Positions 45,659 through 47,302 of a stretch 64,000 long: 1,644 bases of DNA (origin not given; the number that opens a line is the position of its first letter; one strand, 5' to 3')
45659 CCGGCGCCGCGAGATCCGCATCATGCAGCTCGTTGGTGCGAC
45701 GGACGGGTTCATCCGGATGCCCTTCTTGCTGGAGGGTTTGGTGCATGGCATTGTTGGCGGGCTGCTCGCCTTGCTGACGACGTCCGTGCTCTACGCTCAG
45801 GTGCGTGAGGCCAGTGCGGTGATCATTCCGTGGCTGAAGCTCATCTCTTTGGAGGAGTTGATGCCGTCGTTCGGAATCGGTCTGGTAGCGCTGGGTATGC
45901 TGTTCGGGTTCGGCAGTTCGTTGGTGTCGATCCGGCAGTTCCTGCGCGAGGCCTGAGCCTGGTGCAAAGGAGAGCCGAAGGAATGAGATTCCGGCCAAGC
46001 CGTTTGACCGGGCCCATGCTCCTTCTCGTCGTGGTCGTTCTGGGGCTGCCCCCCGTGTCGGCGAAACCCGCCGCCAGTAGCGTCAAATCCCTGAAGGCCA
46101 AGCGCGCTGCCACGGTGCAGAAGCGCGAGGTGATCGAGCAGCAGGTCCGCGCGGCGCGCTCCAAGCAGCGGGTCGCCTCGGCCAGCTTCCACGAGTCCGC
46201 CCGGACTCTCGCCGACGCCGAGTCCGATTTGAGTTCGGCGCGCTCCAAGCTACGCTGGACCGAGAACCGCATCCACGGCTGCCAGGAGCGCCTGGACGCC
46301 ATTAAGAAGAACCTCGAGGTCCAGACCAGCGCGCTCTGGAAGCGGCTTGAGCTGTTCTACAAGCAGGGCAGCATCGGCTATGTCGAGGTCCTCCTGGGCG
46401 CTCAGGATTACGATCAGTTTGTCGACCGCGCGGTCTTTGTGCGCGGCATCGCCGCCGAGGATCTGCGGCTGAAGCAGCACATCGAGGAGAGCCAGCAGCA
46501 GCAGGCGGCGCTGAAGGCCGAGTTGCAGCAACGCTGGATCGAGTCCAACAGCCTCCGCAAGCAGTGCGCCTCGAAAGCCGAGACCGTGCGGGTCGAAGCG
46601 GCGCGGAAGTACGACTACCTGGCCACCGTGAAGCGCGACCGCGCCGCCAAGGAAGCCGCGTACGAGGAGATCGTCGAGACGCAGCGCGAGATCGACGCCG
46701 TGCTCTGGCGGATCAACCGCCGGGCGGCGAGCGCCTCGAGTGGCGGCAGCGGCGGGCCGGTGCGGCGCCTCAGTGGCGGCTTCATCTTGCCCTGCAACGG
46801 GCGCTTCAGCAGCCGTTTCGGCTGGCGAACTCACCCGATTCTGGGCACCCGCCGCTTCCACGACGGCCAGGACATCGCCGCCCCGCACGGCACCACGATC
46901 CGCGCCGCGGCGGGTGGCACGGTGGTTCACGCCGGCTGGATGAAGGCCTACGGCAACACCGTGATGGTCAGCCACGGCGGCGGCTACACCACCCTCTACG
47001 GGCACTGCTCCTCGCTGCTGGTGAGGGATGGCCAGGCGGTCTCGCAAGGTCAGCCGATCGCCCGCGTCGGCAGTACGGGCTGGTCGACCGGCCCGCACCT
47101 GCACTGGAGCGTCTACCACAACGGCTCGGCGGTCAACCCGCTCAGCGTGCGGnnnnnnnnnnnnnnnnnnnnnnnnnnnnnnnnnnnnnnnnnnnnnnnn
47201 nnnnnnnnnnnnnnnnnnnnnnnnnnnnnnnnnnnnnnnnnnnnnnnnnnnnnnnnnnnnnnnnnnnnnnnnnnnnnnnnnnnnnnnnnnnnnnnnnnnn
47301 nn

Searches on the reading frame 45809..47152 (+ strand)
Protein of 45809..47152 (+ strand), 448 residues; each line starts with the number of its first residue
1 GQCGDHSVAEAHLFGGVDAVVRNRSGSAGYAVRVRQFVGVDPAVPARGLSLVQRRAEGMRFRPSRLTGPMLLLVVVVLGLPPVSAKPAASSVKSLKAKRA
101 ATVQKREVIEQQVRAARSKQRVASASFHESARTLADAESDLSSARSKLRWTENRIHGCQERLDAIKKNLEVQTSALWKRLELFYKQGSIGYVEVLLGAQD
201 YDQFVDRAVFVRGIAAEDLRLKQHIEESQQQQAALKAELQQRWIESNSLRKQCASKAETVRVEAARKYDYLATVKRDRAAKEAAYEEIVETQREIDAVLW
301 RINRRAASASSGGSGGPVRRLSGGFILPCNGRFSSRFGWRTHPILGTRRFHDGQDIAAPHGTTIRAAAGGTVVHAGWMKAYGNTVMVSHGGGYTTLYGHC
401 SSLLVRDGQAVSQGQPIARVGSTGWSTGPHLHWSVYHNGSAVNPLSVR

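Call 67: search_protein_families(library=pfam, proteins=[window:45809-47152:+], max_evalue=0.001)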
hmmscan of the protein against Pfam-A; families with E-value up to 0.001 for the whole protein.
window:45809-47152:+ (448 aa): 2 families
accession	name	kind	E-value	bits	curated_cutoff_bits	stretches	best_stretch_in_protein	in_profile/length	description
PF01551.29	Peptidase_M23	-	2.1e-37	127.6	28.7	1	349-444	1-96/96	Peptidase family M23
PF24568.1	CC_PcsB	-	1.7e-06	28.2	27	1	164-234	3-71/75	Peptidoglycan hydrolase PcsB, coiled-coil domain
